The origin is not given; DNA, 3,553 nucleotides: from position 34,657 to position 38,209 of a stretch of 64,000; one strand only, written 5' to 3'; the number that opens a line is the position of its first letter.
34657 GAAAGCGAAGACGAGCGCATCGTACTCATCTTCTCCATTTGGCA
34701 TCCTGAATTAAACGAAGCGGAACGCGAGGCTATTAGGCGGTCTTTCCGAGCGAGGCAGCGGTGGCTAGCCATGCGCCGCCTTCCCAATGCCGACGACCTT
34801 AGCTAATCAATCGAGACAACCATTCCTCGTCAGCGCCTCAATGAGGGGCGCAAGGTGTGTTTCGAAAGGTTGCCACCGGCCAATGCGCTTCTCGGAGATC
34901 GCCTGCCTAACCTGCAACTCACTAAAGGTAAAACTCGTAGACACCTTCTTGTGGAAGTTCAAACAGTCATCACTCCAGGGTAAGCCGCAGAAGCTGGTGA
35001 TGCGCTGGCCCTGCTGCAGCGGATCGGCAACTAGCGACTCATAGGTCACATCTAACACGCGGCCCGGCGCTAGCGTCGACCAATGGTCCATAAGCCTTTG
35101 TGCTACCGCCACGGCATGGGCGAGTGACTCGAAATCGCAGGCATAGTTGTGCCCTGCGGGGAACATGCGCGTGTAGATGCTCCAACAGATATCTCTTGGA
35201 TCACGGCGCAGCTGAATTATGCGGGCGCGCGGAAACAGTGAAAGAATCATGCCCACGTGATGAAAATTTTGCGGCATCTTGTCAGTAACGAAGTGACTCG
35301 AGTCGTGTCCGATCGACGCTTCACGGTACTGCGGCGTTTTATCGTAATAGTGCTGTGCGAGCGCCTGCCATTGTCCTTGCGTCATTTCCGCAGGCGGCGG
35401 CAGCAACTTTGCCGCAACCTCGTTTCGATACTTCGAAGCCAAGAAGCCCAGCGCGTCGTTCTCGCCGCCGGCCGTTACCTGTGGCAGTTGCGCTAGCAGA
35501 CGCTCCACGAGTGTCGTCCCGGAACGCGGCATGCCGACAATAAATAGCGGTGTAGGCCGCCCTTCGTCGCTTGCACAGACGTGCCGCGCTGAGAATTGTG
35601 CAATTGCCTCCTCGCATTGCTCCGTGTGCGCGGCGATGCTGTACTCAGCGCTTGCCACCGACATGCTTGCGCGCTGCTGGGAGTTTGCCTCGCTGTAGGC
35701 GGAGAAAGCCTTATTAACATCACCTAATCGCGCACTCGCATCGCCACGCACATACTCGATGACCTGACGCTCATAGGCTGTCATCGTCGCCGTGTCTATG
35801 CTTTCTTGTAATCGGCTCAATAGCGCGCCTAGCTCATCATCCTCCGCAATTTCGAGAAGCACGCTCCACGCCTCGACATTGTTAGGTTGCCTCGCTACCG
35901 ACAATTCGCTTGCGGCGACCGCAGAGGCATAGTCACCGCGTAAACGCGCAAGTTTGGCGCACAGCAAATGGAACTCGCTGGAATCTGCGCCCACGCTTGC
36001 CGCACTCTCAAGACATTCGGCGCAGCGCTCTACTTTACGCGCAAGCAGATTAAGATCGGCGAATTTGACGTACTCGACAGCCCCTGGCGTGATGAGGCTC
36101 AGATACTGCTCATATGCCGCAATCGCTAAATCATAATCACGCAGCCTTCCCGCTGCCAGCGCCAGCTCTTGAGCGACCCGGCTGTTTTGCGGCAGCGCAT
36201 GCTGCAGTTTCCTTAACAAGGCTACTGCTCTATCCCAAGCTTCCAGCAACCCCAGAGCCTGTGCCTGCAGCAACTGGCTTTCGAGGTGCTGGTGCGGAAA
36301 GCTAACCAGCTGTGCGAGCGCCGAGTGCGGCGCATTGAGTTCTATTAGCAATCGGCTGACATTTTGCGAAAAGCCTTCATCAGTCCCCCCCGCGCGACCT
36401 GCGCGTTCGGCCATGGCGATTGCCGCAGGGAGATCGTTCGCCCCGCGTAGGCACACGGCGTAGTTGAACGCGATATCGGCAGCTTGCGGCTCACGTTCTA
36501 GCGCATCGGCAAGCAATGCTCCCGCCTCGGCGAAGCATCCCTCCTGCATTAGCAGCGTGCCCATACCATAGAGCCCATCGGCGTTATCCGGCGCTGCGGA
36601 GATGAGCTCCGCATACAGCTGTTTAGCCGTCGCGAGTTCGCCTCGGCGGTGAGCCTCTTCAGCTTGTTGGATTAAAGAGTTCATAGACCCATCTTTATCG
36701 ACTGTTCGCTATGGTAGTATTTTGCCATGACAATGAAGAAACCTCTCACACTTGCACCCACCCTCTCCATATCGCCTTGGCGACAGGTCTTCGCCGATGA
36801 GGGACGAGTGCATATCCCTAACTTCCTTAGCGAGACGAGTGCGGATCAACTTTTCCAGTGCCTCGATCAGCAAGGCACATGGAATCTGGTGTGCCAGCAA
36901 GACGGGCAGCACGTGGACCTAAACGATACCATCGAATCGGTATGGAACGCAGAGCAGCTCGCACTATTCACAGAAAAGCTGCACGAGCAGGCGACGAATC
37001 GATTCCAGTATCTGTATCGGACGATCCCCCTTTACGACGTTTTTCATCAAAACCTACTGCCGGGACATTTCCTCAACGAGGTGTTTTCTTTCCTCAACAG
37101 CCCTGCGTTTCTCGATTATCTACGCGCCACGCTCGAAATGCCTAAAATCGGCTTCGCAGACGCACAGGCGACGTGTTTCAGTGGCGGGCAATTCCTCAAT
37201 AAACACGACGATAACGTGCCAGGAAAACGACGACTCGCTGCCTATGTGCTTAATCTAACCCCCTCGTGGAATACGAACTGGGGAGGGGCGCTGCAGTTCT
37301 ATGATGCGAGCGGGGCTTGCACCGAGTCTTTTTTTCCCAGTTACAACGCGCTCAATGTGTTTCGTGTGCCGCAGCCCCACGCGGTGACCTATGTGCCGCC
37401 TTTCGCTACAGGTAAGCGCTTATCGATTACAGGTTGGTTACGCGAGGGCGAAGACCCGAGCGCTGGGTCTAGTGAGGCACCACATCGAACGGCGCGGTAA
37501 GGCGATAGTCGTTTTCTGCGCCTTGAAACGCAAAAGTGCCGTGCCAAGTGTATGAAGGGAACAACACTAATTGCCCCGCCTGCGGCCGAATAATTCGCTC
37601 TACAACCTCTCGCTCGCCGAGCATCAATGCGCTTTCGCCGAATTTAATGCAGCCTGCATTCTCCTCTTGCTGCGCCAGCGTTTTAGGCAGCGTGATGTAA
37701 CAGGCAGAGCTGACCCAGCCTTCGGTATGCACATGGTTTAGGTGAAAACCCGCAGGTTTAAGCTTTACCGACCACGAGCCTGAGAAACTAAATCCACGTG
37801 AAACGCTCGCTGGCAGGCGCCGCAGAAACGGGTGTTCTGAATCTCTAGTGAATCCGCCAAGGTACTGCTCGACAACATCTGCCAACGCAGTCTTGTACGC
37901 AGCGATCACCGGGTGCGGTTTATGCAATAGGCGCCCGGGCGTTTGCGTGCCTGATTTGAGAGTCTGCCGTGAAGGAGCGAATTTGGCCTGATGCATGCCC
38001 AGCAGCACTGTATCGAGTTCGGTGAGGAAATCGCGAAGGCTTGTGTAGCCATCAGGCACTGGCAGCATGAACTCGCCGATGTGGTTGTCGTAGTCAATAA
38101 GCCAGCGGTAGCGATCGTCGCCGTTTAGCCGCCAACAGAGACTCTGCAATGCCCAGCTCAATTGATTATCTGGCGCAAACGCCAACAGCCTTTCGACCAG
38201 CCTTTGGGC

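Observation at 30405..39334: Cluster of four TPR-fused modifying enzymes (two sulfotransferases, an Asp/Asn-beta-hydroxylase type, a 2OG-Oxy_5 type), two paralogous 2OG oxygenases and SapC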

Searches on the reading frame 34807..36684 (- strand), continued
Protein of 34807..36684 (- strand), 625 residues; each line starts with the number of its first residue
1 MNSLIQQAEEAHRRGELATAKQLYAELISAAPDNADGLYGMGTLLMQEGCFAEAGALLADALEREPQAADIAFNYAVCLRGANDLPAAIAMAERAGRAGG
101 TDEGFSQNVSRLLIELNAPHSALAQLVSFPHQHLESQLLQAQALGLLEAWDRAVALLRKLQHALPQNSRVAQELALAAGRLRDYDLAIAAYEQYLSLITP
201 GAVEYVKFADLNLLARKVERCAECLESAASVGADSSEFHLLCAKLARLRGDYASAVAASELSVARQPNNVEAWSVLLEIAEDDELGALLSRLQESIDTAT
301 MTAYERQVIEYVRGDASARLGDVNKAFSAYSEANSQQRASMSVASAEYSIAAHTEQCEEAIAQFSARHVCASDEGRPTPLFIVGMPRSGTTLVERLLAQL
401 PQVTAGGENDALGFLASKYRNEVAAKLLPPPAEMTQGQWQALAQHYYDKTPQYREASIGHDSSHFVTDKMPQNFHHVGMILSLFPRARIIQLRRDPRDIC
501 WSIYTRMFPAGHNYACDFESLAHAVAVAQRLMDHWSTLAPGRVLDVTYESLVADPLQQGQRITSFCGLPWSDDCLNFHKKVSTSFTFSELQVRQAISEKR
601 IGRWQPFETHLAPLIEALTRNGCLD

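Call 72: search_protein_families(library=ncbifam, proteins=[L002:12792-13697:-, L004:7268-8185:+], max_evalue=0.001)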
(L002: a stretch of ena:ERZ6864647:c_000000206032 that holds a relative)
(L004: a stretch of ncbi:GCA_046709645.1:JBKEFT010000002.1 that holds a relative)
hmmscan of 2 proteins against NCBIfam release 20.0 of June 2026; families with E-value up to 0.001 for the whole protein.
L002:12792-13697:- (301 aa): 17 families
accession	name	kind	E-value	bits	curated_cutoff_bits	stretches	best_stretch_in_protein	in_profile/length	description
TIGR01934.1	MenG_MenH_UbiE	subfamily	6.9e-12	45.1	158.35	1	42-146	34-142/223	ubiquinone/menaquinone biosynthesis methyltransferase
NF001244.0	PRK00216.1-5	equivalog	3.9e-10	39.4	216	1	42-154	46-163/236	bifunctional demethylmenaquinone methyltransferase/2-methoxy-6-polyprenyl-1,4-benzoquinol methylase UbiE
NF001242.0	PRK00216.1-3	equivalog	5.3e-10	39.1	351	1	37-146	63-176/258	bifunctional demethylmenaquinone methyltransferase/2-methoxy-6-polyprenyl-1,4-benzoquinol methylase UbiE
NF001241.0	PRK00216.1-2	equivalog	2e-08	34.2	327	1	42-143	49-145/231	demethylmenaquinone methyltransferase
NF045667.1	MTase_DVU1556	equivalog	3.5e-08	33.2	155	1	41-142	19-116/213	DVU_1556 family methyltransferase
NF001240.0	PRK00216.1-1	equivalog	5.9e-08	32.1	378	1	40-145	59-168/251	bifunctional demethylmenaquinone methyltransferase/2-methoxy-6-polyprenyl-1,4-benzoquinol methylase UbiE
NF041537.1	ArsM_AhpD_UU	exception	2.1e-07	30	510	1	42-142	74-177/345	arsenite methyltransferase/AhpD domain selenoprotein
NF001243.0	PRK00216.1-4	equivalog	6.4e-07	28.9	235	1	43-141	46-147/237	demethylmenaquinone methyltransferase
TIGR02072.1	BioC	equivalog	6.1e-06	26.2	184.95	1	44-141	34-128/244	malonyl-ACP O-methyltransferase BioC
TIGR02752.1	MenG_heptapren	equivalog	1e-05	25.2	419.85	1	44-142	45-146/231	demethylmenaquinone methyltransferase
NF052510.1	methyltran_MpqE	exception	5.5e-05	22.7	335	1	42-143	44-149/234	methyl-plastoquinone biosynthesis methyltransferase MpqE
NF041536.1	ArsM_DUF2284_UU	exception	5.9e-05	21.6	575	1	42-142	74-177/459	arsenite methyltransferase/DUF2284 domain selenoprotein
NF045825.1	FAmtase_mtf2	equivalog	0.00011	21.6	400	1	23-143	37-156/248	fatty-acid O-methyltransferase Mtf2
NF045823.1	PthPhpthDimycoMt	equivalog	0.00014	21.1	300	1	21-141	43-162/256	phthiotriol/phenolphthiotriol dimycocerosates methyltransferase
NF047649.1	MTase_UXPK_star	exception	0.00036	19.7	460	1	44-145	77-179/283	methyltransferase/UXPK-star double selenoprotein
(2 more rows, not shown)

L004:7268-8185:+ (305 aa): 4 families
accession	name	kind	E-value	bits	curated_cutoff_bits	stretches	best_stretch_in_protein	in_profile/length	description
TIGR01934.1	MenG_MenH_UbiE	subfamily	1.2e-05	24.8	158.35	1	44-125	34-117/223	ubiquinone/menaquinone biosynthesis methyltransferase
TIGR02072.1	BioC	equivalog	5e-05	23.2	184.95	1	32-125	18-108/244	malonyl-ACP O-methyltransferase BioC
TIGR03534.1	RF_mod_PrmC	equivalog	0.00034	20.2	199.1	1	42-98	81-138/253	peptide chain release factor N(5)-glutamine methyltransferase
NF001242.0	PRK00216.1-3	equivalog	0.00045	19.7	351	1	44-148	67-175/258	bifunctional demethylmenaquinone methyltransferase/2-methoxy-6-polyprenyl-1,4-benzoquinol methylase UbiE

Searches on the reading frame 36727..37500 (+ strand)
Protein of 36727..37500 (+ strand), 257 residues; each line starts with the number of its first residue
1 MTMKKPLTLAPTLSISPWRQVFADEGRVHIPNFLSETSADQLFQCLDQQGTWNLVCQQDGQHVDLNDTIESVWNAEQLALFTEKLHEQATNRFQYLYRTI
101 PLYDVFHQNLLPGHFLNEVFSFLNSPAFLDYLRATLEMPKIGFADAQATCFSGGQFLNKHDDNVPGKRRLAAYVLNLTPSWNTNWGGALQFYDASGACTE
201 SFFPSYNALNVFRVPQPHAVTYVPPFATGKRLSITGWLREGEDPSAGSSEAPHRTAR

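Call 3: search_protein_families(library=pfam, proteins=[window:36727-37500:+], max_evalue=0.01)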
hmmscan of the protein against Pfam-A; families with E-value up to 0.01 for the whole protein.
window:36727-37500:+ (257 aa): 3 families
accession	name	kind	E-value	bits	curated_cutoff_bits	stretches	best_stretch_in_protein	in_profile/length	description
PF13661.12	2OG-FeII_Oxy_4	-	1.5e-21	77.2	27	1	147-239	2-98/98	2OG-Fe(II) oxygenase superfamily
PF13640.12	2OG-FeII_Oxy_3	-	1.2e-16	61.8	27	1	147-239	2-98/98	2OG-Fe(II) oxygenase superfamily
PF10637.15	Ofd1_CTDD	-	0.00029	20.8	27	1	19-192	24-182/255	Oxoglutarate and iron-dependent oxygenase degradation C-term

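Call 5: search_protein_families(library=ncbifam, proteins=[window:36727-37500:+], max_evalue=0.001)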
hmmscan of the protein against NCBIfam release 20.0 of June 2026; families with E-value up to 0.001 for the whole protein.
window:36727-37500:+ (257 aa): 0 families

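Call 39: search_solved_structures(query=window:36727-37500:+, max_evalue=1, show_alignments=1)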
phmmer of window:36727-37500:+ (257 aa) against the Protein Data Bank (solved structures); distinct sequences matched with E-value up to 1: 17.
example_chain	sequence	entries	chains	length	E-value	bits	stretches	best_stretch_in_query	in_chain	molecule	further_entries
4nhx_A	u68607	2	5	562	3.6e-05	26.5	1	153-239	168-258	2-oxoglutarate and iron-dependent oxygenase domain-containing protein 1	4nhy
4iw3_A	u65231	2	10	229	6.6e-05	25.6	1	141-244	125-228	Putative uncharacterized protein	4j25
5v1b_A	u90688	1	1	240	0.021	17.4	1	142-243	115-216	Egl nine homolog 2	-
5las_A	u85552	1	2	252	0.053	16.1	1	142-247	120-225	Egl nine homolog 1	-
5l9v_A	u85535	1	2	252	0.07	15.7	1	142-246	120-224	Egl nine homolog 1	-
5l9b_A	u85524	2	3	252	0.09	15.3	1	142-246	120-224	Egl nine homolog 1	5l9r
5la9_A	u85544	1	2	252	0.096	15.2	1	142-246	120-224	Egl nine homolog 1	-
5lbb_A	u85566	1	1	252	0.15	14.6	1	142-243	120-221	Egl nine homolog 1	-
5lb6_A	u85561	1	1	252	0.15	14.6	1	142-243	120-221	Egl nine homolog 1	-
7ujv_B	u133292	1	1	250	0.18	14.3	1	142-243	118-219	Egl nine homolog 1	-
2y33_A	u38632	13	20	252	0.18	14.3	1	142-243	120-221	EGL NINE HOMOLOG 1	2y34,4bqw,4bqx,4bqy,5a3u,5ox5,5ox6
5lbc_A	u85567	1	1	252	0.21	14.1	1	142-243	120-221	Egl nine homolog 1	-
5hqb_A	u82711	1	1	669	0.33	13.5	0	88-160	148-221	Alpha-glucosidase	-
5hq4_A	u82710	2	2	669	0.33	13.5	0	88-160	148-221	Alpha-glucosidase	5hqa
5lbe_A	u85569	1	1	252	0.34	13.4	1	145-243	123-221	Egl nine homolog 1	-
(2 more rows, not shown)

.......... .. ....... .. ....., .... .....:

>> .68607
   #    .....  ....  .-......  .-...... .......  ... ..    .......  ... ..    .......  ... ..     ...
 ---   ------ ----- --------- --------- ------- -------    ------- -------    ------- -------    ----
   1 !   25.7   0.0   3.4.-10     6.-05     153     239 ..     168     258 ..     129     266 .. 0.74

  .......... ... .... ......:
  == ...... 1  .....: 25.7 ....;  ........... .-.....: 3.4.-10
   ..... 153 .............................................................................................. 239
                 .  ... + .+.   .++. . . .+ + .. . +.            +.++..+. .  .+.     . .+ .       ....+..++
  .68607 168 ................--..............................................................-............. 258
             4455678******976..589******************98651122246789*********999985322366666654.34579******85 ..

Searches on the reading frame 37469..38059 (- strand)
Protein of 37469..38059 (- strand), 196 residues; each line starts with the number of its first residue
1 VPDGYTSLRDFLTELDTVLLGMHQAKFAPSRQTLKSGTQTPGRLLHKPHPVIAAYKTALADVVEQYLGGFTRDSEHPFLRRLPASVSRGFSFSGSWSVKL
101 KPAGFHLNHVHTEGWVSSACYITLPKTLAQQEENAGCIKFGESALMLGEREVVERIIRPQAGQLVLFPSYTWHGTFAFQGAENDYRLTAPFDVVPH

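Call 41: search_solved_structures(query=window:37469-38059:-, max_evalue=10, show_alignments=2)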
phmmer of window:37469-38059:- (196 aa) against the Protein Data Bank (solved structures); distinct sequences matched with E-value up to 10: 3.
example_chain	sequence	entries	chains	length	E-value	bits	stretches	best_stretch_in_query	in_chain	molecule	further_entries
2rg4_A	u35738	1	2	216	0.092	15.7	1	94-184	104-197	Uncharacterized protein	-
3bvc_A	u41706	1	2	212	0.27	14.2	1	88-175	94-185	Uncharacterized protein Ism_01780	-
2jzn_A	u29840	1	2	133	1.7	11.5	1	110-175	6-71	Mannose-specific phosphotransferase enzyme IIA component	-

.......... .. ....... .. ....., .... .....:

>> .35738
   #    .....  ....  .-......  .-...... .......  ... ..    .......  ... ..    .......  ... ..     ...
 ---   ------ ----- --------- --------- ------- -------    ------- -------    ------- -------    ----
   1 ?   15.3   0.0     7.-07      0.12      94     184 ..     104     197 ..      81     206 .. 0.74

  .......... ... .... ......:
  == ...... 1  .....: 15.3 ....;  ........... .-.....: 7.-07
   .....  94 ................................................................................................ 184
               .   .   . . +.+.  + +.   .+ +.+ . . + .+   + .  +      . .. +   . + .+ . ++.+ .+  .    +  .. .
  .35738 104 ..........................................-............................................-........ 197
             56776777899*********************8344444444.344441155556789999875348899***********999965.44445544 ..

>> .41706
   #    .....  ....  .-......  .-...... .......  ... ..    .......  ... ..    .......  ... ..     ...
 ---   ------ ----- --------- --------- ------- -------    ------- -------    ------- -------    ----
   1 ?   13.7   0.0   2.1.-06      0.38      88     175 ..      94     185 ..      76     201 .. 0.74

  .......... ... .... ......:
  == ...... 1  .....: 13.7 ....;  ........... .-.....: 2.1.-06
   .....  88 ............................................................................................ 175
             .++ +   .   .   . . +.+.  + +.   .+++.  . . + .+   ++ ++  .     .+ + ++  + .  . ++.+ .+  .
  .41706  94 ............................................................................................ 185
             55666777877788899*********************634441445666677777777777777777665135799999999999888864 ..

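Call 88: search_protein_families(library=phrogs, proteins=[window:37469-38059:-], max_evalue=0.01)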
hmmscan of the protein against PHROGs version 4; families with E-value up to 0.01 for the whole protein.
window:37469-38059:- (196 aa): 1 family
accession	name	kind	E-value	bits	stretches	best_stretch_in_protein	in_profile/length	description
phrog_81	-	moron, auxiliary metabolic gene and host takeover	2.2e-08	35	1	72-195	130-239/283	2OG-Fe(II) oxygenase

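Call 95: search_protein_representatives(protein=window:37469-38059:-)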
Query: 196 residues. Proteins with E-value up to 0.001 (for the whole library): 3272; up to 1e-10: 1943; up to 1e-30: 534. The best 150 are listed.
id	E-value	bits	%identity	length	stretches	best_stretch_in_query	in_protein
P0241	9.7e-71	253.9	62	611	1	2-195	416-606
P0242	1.4e-60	220.8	56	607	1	1-195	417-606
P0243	1.4e-59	217.5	55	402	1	2-195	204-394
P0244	1.7e-59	217.2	54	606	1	2-195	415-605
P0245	3.0e-59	216.4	53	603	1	2-195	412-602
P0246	1.7e-58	213.9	53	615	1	2-195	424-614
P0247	2.9e-58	213.2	51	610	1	1-195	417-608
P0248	8.0e-57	208.5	54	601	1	2-195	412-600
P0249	1.0e-56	208.1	51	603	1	1-195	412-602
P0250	4.9e-56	205.9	51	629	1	1-195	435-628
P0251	8.6e-56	205.1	54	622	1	2-195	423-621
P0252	9.1e-55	201.8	55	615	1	2-196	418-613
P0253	1.7e-54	200.9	51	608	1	1-195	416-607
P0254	1.9e-54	200.7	49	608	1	2-195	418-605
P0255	2.5e-54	200.4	55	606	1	1-195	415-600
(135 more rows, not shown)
